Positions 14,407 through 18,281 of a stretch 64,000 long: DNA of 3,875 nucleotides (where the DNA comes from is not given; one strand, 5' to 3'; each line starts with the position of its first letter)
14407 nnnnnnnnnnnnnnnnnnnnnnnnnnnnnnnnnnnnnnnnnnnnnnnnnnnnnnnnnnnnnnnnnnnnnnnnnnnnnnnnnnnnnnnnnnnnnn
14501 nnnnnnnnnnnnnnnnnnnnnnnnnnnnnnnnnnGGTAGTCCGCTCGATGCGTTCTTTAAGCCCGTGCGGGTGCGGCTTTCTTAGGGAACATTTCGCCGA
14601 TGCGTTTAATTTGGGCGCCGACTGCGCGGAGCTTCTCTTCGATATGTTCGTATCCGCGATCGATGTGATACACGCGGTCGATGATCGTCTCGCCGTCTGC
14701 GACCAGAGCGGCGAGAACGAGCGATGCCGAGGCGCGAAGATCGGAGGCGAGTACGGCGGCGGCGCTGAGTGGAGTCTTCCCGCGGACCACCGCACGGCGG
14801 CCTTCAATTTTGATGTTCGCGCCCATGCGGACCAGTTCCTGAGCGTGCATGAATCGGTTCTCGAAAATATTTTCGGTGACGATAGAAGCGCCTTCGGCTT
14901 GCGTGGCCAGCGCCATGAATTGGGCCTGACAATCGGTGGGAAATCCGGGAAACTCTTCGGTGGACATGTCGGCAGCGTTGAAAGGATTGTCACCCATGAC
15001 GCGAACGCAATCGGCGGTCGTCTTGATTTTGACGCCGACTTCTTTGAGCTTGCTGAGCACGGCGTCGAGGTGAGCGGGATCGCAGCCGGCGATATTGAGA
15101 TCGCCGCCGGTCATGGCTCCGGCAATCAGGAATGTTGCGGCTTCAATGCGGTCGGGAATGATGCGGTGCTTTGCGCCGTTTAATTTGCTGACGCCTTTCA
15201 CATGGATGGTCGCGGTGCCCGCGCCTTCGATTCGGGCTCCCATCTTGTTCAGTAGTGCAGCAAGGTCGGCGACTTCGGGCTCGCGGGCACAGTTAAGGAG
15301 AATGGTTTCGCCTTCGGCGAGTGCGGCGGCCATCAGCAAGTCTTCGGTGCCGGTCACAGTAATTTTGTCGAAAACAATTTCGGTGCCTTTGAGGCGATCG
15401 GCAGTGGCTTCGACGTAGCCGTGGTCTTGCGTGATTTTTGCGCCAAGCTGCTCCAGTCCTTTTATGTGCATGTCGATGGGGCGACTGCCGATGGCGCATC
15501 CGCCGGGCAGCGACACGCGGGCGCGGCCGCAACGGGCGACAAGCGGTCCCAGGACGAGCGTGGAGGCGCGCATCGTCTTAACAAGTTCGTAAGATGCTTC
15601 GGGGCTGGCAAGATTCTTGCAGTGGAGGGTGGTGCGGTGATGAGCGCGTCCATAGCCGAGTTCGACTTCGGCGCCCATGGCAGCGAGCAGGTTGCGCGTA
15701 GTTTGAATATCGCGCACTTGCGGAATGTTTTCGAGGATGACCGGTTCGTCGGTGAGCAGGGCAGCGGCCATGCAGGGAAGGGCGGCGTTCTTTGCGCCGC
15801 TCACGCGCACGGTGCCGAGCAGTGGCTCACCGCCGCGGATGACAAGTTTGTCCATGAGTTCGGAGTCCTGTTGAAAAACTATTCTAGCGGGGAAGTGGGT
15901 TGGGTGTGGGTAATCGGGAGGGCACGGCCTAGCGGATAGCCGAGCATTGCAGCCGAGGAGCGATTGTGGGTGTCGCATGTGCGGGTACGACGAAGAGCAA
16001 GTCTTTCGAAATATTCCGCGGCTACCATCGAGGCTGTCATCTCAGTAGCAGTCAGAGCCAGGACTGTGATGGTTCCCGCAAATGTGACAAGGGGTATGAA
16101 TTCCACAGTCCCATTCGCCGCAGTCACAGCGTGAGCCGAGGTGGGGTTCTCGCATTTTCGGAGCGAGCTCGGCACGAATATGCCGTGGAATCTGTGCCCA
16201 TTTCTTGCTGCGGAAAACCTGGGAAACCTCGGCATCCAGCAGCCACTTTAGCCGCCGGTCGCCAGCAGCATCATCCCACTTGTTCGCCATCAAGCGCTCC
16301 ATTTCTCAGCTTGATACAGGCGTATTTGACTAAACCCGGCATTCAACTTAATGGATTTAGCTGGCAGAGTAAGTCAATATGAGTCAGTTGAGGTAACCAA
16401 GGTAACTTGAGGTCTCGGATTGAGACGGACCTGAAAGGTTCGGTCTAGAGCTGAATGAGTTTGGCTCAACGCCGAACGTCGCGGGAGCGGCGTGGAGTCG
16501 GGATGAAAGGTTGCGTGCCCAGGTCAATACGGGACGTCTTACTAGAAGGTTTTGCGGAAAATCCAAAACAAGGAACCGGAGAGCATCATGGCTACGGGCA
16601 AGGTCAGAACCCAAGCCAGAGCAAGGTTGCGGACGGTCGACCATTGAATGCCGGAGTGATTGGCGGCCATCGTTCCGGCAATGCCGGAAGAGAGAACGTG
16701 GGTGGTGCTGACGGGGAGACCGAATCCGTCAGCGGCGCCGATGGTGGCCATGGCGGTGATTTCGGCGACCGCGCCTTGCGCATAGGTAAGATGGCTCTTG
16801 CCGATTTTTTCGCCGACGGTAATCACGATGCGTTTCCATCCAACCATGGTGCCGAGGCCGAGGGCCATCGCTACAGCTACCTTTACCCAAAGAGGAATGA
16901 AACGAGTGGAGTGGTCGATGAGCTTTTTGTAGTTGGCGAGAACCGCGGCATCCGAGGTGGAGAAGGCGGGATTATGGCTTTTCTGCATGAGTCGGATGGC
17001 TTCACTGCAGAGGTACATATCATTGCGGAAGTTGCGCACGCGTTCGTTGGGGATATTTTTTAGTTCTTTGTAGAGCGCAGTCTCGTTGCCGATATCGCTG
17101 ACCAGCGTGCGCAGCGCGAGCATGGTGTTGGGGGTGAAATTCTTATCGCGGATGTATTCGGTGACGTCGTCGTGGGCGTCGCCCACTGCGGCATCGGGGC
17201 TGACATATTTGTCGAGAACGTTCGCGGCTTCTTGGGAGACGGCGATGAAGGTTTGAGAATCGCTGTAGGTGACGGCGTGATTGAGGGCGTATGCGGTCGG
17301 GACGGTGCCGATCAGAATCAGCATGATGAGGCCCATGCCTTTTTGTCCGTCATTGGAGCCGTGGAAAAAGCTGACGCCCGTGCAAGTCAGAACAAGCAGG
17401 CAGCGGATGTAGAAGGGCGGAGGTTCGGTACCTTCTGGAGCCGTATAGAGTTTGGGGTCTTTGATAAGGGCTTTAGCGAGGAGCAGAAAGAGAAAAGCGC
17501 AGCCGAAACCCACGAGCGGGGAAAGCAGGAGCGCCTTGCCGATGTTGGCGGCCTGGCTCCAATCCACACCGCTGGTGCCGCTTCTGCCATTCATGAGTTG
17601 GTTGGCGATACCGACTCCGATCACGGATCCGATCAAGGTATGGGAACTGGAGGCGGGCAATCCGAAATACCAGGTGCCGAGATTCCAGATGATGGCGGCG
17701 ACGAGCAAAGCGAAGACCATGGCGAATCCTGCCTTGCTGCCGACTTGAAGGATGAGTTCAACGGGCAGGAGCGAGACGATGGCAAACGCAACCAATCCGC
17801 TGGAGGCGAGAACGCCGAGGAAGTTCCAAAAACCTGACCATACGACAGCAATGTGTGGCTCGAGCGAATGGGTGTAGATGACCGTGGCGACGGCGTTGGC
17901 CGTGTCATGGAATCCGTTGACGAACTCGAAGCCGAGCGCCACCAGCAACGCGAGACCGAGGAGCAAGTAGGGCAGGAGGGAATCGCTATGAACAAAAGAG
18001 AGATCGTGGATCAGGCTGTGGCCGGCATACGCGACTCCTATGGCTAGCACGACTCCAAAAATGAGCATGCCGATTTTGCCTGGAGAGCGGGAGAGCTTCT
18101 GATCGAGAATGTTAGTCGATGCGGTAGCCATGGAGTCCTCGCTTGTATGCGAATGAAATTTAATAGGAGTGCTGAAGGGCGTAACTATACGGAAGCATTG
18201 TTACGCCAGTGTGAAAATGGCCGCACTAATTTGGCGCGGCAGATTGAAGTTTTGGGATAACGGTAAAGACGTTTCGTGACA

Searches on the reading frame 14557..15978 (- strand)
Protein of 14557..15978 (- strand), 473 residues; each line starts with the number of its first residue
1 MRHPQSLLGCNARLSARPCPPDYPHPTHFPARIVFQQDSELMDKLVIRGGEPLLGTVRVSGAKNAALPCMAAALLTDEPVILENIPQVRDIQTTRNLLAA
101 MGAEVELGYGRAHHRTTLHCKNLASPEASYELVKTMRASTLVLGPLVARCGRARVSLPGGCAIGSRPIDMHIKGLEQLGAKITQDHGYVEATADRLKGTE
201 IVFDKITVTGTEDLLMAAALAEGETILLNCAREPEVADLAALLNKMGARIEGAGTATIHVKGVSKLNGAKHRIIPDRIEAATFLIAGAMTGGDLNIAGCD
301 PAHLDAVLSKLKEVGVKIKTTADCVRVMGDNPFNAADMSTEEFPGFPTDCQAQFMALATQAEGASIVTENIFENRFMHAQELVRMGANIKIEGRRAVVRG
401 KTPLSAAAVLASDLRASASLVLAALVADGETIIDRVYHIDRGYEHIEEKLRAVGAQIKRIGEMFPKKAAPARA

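Call 55: search_protein_families(library=pfam, proteins=[window:14557-15978:-], max_evalue=0.00001)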
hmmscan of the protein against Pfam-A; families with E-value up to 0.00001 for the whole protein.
window:14557-15978:- (473 aa): 1 family
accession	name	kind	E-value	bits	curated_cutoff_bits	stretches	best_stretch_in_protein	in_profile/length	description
PF00275.25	EPSP_synthase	-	4e-108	362.3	22.8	1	48-450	2-417/417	EPSP synthase (3-phosphoshikimate 1-carboxyvinyltransferase)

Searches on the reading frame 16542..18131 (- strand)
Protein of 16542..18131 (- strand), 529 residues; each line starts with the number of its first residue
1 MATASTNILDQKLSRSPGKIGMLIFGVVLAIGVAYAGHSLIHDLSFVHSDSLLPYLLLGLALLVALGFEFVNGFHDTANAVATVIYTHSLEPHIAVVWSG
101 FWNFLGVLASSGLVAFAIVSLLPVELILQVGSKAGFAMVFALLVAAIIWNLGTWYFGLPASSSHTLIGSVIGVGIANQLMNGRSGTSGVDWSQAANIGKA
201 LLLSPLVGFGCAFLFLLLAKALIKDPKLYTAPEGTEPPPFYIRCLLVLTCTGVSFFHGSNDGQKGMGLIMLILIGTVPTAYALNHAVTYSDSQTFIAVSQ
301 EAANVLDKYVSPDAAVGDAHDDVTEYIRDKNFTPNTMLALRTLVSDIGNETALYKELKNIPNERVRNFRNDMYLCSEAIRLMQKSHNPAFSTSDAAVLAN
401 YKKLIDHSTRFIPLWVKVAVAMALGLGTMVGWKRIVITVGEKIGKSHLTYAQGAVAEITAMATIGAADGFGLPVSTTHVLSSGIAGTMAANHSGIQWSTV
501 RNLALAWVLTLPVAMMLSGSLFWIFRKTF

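Call 55: search_protein_families(library=pfam, proteins=[window:16542-18131:-], max_evalue=0.00001)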
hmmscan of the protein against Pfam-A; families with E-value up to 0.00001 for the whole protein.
window:16542-18131:- (529 aa): 1 family
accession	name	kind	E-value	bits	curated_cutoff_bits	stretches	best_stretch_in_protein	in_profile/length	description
PF01384.25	PHO4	-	5.3e-87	292.5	33.7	1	72-518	1-350/350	Phosphate transporter family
